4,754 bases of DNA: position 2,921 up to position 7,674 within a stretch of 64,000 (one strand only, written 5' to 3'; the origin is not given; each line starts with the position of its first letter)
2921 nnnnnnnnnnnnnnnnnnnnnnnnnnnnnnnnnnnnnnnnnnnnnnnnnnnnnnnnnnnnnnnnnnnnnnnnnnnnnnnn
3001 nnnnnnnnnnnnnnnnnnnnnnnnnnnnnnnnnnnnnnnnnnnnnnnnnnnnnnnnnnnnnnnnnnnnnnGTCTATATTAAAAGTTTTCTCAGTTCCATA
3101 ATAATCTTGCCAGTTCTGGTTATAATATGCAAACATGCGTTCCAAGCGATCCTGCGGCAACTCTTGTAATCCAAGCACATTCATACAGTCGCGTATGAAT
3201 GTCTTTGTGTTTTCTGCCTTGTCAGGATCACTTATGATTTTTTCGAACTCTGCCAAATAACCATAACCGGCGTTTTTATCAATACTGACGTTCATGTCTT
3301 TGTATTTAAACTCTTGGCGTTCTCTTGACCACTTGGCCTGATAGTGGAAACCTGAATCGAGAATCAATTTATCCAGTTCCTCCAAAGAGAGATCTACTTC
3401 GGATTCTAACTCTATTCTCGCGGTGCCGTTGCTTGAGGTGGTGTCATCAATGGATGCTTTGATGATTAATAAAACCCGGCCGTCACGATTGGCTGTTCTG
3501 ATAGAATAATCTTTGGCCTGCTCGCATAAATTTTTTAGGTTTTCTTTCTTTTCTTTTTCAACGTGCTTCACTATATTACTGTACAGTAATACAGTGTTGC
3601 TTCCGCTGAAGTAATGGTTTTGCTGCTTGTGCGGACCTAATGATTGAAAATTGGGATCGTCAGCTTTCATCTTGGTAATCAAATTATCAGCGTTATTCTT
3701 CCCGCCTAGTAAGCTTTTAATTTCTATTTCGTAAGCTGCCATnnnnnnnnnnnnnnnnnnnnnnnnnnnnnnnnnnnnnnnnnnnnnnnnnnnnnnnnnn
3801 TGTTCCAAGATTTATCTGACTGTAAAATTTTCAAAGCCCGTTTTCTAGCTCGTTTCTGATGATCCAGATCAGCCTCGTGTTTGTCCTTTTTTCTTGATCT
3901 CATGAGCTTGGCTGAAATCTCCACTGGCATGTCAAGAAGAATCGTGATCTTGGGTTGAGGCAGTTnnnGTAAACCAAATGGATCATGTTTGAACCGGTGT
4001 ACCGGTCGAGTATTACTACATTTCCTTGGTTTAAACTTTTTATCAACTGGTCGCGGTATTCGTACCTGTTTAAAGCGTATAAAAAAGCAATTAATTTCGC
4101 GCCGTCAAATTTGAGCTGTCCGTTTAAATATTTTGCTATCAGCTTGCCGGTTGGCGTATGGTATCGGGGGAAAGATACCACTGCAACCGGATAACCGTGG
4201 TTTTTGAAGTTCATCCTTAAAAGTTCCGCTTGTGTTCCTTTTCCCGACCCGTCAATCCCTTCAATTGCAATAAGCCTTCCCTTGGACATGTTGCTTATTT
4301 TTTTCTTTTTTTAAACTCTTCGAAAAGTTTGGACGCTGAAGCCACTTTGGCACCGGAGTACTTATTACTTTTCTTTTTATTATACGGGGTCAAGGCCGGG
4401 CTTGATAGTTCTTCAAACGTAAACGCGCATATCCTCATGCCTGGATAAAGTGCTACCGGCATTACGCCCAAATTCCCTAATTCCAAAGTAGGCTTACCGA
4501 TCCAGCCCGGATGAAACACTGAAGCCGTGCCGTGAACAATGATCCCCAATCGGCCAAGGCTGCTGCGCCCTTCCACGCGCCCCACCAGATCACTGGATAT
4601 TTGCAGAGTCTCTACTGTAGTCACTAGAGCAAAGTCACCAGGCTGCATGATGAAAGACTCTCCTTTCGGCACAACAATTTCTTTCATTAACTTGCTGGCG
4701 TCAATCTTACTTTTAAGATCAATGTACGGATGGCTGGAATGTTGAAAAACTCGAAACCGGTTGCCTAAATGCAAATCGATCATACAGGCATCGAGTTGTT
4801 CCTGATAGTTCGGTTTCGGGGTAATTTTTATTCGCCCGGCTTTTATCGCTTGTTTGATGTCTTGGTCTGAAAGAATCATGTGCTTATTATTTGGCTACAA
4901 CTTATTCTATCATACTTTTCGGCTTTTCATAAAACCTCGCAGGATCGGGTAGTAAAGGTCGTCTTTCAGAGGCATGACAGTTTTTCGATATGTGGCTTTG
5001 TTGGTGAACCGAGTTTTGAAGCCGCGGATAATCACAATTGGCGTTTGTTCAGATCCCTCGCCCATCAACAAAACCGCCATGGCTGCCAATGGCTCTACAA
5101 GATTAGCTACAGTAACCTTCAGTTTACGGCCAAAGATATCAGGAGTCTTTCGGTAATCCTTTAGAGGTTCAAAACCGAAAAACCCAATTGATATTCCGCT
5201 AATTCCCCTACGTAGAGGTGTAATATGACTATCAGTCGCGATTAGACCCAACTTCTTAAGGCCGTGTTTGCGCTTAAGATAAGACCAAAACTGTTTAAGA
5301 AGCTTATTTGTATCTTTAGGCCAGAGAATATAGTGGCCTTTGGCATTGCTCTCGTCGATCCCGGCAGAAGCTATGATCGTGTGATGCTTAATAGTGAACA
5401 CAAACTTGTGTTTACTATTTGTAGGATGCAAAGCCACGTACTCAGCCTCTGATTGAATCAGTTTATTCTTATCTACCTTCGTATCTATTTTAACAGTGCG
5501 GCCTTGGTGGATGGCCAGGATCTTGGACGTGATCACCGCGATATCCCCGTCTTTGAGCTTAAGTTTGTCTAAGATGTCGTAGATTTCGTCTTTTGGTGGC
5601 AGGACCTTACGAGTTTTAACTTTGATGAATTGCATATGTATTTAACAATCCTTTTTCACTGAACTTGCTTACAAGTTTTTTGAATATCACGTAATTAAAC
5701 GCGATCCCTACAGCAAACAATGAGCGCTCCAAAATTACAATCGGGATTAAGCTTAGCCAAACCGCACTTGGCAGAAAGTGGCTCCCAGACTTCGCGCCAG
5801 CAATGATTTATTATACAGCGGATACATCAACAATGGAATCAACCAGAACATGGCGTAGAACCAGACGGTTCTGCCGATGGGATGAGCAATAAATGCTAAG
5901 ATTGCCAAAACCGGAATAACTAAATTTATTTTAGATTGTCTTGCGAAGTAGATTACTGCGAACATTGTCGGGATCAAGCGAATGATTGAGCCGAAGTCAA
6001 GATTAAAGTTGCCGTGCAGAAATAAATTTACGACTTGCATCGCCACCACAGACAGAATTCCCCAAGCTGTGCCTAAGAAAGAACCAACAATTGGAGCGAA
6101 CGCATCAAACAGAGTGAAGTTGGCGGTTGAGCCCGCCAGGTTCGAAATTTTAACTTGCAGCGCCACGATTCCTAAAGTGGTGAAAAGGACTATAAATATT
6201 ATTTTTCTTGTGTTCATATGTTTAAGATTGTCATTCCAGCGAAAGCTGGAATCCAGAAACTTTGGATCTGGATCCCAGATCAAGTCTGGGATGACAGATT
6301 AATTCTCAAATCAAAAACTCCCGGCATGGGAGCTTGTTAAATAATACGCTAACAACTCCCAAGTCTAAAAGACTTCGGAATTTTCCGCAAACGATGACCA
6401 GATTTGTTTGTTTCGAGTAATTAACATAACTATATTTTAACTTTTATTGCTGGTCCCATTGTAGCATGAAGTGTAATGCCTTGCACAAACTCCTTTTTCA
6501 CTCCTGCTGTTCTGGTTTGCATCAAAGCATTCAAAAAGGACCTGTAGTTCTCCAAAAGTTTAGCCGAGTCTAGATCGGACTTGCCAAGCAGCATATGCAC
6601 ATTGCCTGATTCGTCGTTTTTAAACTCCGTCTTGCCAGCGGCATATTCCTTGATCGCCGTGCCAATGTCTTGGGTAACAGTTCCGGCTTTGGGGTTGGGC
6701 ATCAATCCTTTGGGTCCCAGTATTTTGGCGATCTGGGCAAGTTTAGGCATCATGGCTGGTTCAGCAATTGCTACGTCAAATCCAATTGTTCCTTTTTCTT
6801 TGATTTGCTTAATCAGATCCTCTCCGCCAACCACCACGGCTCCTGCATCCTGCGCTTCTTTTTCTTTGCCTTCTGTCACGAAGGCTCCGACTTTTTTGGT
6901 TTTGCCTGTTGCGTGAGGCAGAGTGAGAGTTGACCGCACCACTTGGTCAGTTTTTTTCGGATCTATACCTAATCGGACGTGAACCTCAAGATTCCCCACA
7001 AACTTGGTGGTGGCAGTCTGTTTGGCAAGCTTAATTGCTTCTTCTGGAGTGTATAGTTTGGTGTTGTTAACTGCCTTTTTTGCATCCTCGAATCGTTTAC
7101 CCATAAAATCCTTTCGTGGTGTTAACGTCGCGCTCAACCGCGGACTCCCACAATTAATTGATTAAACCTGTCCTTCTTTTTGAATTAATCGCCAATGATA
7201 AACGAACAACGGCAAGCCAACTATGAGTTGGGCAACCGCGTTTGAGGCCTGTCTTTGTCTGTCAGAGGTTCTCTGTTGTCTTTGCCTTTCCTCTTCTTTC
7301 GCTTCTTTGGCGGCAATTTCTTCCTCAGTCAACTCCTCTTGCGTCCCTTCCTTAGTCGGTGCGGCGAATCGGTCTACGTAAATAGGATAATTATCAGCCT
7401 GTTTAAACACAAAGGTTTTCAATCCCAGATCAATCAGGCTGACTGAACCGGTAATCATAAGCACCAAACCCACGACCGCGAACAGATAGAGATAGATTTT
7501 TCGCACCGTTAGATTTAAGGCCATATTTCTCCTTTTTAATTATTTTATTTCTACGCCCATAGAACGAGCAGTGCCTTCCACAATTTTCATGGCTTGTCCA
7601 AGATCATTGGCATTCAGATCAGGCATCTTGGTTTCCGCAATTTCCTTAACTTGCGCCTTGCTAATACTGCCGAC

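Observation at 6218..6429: Candidate riboswitch or attenuator in the 210 nt leader of an ECF-S-like membrane protein gene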

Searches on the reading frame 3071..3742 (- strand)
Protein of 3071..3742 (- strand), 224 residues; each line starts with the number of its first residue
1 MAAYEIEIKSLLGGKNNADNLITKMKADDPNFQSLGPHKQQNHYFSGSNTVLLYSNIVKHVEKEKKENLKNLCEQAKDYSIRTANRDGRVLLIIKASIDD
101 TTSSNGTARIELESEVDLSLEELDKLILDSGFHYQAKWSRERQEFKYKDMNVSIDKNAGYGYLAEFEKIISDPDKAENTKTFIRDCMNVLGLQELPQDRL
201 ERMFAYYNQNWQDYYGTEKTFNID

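Call 13: search_protein_families(library=pfam, proteins=[window:3071-3742:-], max_evalue=0.01)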
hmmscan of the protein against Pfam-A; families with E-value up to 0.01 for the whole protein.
window:3071-3742:- (224 aa): 2 families
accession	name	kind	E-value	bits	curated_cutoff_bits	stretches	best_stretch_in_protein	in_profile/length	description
PF01928.26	CYTH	-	1.6e-08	35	23.2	1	81-194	56-171/179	CYTH domain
PF03492.21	Methyltransf_7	-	0.0094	15.6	29.8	0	46-70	25-49/335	SAM dependent carboxyl methyltransferase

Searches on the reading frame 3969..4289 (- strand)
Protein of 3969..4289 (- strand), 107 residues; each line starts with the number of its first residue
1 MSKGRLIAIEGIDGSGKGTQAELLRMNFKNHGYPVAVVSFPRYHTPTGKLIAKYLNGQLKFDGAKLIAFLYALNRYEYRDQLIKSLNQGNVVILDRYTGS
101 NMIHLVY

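Call 13: search_protein_families(library=pfam, proteins=[window:3969-4289:-], max_evalue=0.01)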
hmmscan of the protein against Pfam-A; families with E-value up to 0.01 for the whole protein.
window:3969-4289:- (107 aa): 3 families
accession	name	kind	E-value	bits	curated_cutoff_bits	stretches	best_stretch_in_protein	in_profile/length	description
PF02223.23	Thymidylate_kin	-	7e-21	75.2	27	1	9-102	1-93/185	Thymidylate kinase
PF13604.12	AAA_30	-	0.0044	17.2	27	1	2-95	16-95/191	AAA domain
PF03308.22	MeaB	-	0.0052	16.3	23.1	1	5-39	34-68/273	Methylmalonyl Co-A mutase-associated GTPase MeaB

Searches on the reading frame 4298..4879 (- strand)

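Call 13: search_protein_families(library=pfam, proteins=[window:4298-4879:-], max_evalue=0.01)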
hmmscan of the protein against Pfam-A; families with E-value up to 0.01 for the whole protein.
window:4298-4879:- (194 aa): 4 families
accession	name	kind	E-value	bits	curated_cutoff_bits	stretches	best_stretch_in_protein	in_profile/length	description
PF22769.1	DCD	-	3.5e-44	151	27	1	2-158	1-153/153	dCTP deaminase-like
PF06559.16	DCD_N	-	9.7e-07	29.2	21.4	1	2-115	4-115/164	2'-deoxycytidine 5'-triphosphate deaminase (DCD) N-terminal domain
PF00692.24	dUTPase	-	3.6e-06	27.2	22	1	75-172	23-119/129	dUTPase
PF22569.1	DCD_C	-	0.0031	17.3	22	1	42-179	44-186/192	2'-deoxycytidine 5'-triphosphate deaminase (DCD), C-terminal domain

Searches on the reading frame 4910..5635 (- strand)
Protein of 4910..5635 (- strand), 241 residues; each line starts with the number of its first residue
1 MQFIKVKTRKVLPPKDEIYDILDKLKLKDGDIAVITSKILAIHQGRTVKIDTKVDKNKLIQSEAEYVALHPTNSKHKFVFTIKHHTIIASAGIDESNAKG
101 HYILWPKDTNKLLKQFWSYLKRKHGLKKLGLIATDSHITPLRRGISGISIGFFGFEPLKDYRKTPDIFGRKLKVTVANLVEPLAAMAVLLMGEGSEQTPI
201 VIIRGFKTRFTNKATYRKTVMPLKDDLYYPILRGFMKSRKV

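Call 13: search_protein_families(library=pfam, proteins=[window:4913-5635:-], max_evalue=0.01)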
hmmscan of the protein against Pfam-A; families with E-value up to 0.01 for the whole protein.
window:4913-5635:- (241 aa): 1 family
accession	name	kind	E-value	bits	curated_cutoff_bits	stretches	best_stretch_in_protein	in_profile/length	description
PF01996.21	F420_ligase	-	9.3e-35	120.5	25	1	22-205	18-218/218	F420-0:Gamma-glutamyl ligase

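Call 14: search_protein_families(library=ncbifam, proteins=[window:4913-5635:-], max_evalue=0.01)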
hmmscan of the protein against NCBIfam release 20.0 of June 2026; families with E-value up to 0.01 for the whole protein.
window:4913-5635:- (241 aa): 4 families
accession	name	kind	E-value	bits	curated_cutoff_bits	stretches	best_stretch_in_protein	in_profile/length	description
TIGR04132.1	intra_fol_E_lig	hypoth_equivalog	5.5e-60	202.8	350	1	1-233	1-235/241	putative folate metabolism gamma-glutamate ligase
TIGR01916.1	F420_cofE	equivalog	1.9e-35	122.4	180.65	1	25-227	26-242/244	coenzyme F420-0:L-glutamate ligase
NF009809.0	PRK13293.1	equivalog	3.6e-35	121.5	274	1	4-235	6-250/253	coenzyme F420-0:L-glutamate ligase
NF009810.0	PRK13294.1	equivalog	2.7e-27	95.7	304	1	25-228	39-242/449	coenzyme F420-0:L-glutamate ligase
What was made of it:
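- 4910..5635 (-): CofE-like gamma-glutamyl ligase, the next gene of the controlled operon. dcd (4295-4879) and a split tmk follow. TIGR04132 'putative folate metabolism gamma-glutamate ligase' scores 202.8 bits, below its cut-off of 350 (calls 13, 14).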

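Call 60: find_encoding_contigs(protein=window:4910-5635:-, flank=2500, max_places=6)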
Protein window:4910-5635:- (241 aa): 9 contigs read that carry it; 6 places shown.
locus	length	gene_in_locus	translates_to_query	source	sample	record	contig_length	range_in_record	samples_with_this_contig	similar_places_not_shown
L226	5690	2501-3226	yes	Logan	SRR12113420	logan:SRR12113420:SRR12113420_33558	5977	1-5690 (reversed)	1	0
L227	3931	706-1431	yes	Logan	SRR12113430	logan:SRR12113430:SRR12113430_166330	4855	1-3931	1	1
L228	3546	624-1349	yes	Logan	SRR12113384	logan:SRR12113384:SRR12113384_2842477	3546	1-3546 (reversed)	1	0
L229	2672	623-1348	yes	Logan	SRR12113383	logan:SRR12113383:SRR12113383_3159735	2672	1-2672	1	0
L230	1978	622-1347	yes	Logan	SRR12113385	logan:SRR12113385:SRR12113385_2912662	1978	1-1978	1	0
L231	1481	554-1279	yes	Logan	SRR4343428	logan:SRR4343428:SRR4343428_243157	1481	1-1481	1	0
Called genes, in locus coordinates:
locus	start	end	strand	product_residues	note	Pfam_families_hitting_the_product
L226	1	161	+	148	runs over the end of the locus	?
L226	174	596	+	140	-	PF03946:Ribosomal_L11_N, PF00298:Ribosomal_L11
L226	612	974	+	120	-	PF18920:DUF5671 (faint)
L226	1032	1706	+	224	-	PF00687:Ribosomal_L1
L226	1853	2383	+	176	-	-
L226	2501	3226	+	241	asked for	PF01996:F420_ligase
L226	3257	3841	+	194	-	PF06559:DCD_N (weak), PF22769:DCD, PF00692:dUTPase (weak)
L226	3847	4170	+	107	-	PF02223:Thymidylate_kin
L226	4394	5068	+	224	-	PF01928:CYTH (faint)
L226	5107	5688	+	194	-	?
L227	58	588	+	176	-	-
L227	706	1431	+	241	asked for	PF01996:F420_ligase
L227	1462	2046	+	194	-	PF06559:DCD_N (weak), PF22769:DCD, PF00692:dUTPase (weak)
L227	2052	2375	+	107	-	PF02223:Thymidylate_kin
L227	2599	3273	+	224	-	PF01928:CYTH (faint)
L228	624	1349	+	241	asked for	PF01996:F420_ligase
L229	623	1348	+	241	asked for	PF01996:F420_ligase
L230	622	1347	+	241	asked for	PF01996:F420_ligase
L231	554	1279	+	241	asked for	PF01996:F420_ligase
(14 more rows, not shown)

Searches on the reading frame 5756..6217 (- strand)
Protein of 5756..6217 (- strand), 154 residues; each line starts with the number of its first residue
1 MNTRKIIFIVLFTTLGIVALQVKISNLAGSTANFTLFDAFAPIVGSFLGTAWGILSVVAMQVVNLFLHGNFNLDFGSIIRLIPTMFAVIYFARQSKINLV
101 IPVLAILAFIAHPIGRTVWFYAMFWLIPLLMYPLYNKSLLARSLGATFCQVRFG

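Call 13: search_protein_families(library=pfam, proteins=[window:5756-6217:-], max_evalue=0.01)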
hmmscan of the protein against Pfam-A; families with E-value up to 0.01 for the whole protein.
window:5756-6217:- (154 aa): 1 family
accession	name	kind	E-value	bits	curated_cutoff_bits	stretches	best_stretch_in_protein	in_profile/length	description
PF12822.12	ECF_trnsprt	-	0.00018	22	30.7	1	4-132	1-129/169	ECF transporter, substrate-specific component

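Call 14: search_protein_families(library=ncbifam, proteins=[window:5756-6217:-], max_evalue=0.01)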
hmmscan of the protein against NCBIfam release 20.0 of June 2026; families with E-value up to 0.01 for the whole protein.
window:5756-6217:- (154 aa): 0 families

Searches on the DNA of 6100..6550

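Call 4: search_rna_families(source=window, start=6100, end=6550, threshold=evalue, max_evalue=10, show_alignments=3)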
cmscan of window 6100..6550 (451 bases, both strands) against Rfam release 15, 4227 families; matches with E-value up to 10: 5.
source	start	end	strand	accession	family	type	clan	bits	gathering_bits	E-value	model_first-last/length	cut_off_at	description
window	6224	6318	+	RF02748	FtrB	Gene; sRNA;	-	31.4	66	0.0026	1-115/115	no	Francisella sRNA B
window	6211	6315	-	RF02625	WsnRNA46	Gene; sRNA;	-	31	65.3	0.00019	1-151/151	no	Wolbachia sRNA 46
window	6210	6316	+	RF02625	WsnRNA46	Gene; sRNA;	-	25.2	65.3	0.0082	1-151/151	no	Wolbachia sRNA 46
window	6388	6472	-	RF02434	SpF39_sRNA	Gene; sRNA;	-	21.9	60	2.4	1-109/109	no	Streptococcus sRNA SpF39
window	6363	6441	-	RF01191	SNORD121A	Gene; snRNA; snoRNA; CD-box;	-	16.9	44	2.7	1-82/82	no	Small nucleolar RNA SNORD121A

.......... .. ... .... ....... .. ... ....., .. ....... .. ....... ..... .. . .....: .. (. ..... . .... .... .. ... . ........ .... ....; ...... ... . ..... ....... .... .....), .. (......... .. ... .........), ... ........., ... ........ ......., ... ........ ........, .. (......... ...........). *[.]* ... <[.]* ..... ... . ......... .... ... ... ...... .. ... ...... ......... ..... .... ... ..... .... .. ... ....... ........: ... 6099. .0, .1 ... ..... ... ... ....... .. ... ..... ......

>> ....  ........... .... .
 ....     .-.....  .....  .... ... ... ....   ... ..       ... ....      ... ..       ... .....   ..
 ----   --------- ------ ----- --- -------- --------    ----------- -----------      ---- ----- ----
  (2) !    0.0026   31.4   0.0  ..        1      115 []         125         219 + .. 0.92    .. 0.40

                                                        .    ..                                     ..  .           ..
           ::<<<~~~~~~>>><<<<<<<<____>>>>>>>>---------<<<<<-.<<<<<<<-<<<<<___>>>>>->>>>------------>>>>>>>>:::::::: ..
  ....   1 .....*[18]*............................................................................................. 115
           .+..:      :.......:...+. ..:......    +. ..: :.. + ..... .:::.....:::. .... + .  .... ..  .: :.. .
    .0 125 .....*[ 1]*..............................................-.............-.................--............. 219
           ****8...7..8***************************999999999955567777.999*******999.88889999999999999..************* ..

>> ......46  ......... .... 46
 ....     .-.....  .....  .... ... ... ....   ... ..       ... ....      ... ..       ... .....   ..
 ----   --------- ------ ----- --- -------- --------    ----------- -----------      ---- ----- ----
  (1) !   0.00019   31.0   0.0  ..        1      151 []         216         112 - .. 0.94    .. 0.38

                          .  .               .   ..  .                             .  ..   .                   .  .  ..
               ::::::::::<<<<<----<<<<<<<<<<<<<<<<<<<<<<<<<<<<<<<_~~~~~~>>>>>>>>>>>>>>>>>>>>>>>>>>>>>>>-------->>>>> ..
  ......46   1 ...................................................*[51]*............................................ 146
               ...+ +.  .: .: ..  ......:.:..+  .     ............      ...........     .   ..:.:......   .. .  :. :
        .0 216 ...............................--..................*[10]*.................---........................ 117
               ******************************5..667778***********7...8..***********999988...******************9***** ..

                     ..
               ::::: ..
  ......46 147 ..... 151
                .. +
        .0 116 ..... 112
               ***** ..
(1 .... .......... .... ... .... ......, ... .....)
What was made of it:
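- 6230..6295 (.): 66-nt palindromic two-hairpin repeat element, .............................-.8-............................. The plus strand carries the spurious ORF '...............'. Sub-threshold Rfam matches on both strands to FtrB and WsnRNA46, which contain the same hairpin module (call 4).
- On Known riboswitch classes (Rfam 15: THF, THF-II, ZTP, TPP, preQ1, FMN and others): A permissive scan of 6100-6550 at E <= 10 returns no riboswitch (call 4).
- Closest known: Neisseria dRS3/NIME repeats. Same: It matches both Rfam models over this module (call 4).
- Closest known: THF-I/THF-II, ZTP, TPP and preQ1 riboswitches. Different: No match to any of these models at E <= 10 (call 4).
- No riboswitch reaches E <= 10 in 6100-6550 (call 4). 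No Rfam family matches at E <= 10 apart from repeat-derived sRNA models and noise (call 4). Rfam FtrB and WsnRNA46 were described as sRNAs (call 4). The Rfam scores are half the gathering score, and both strands match, as expected of a DNA palindrome (call 4).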

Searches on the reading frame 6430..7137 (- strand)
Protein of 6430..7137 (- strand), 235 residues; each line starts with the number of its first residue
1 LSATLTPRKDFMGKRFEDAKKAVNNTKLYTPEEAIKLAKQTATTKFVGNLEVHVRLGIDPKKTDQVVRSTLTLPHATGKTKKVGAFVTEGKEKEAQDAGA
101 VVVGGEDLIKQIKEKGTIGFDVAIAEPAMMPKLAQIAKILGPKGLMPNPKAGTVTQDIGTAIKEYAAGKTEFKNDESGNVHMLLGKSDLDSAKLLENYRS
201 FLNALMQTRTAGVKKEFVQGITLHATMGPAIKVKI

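Call 13: search_protein_families(library=pfam, proteins=[window:6433-7137:-], max_evalue=0.01)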
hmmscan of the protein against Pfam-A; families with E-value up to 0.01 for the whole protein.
window:6433-7137:- (235 aa): 1 family
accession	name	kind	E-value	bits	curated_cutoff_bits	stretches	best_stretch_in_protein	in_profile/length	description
PF00687.26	Ribosomal_L1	-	2e-52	178.1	32.2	1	39-229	2-198/198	Ribosomal protein L1p/L10e family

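Call 15: find_encoding_contigs(protein=window:6430-7137:-, flank=6000, max_places=10)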
Protein window:6430-7137:- (235 aa): 5 contigs read that carry it; 3 places shown.
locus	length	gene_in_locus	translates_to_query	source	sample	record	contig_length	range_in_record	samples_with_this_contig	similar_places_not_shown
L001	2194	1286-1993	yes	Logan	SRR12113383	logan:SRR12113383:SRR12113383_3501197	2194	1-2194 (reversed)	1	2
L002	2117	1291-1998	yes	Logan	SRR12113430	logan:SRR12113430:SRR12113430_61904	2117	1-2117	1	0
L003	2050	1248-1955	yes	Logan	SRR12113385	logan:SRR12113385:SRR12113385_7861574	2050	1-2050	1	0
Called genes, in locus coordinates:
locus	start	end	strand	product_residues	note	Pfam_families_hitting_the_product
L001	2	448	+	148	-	?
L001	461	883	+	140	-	PF03946:Ribosomal_L11_N, PF00298:Ribosomal_L11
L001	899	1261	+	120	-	PF18920:DUF5671 (faint)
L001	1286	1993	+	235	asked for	PF00687:Ribosomal_L1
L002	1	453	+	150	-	?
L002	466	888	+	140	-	PF03946:Ribosomal_L11_N, PF00298:Ribosomal_L11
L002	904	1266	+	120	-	PF18920:DUF5671 (faint)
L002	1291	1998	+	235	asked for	PF00687:Ribosomal_L1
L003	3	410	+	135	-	?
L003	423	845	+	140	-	PF03946:Ribosomal_L11_N, PF00298:Ribosomal_L11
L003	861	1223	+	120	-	PF18920:DUF5671 (faint)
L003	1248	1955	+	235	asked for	PF00687:Ribosomal_L1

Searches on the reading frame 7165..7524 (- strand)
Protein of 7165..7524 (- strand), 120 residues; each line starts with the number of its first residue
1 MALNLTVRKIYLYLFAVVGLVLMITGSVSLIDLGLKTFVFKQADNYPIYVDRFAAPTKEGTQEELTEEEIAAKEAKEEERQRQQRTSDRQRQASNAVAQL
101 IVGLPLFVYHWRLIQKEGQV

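Call 13: search_protein_families(library=pfam, proteins=[window:7165-7524:-], max_evalue=0.01)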
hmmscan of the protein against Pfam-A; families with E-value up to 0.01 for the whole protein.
window:7165-7524:- (120 aa): 1 family
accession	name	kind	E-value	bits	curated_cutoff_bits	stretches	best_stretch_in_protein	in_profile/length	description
PF18920.5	DUF5671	-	6.3e-11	42.7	28.4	2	88-116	40-68/132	Domain of unknown function (DUF5671)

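Call 14: search_protein_families(library=ncbifam, proteins=[window:7165-7524:-], max_evalue=0.01)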
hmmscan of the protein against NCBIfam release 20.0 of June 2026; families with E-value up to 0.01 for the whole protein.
window:7165-7524:- (120 aa): 0 families
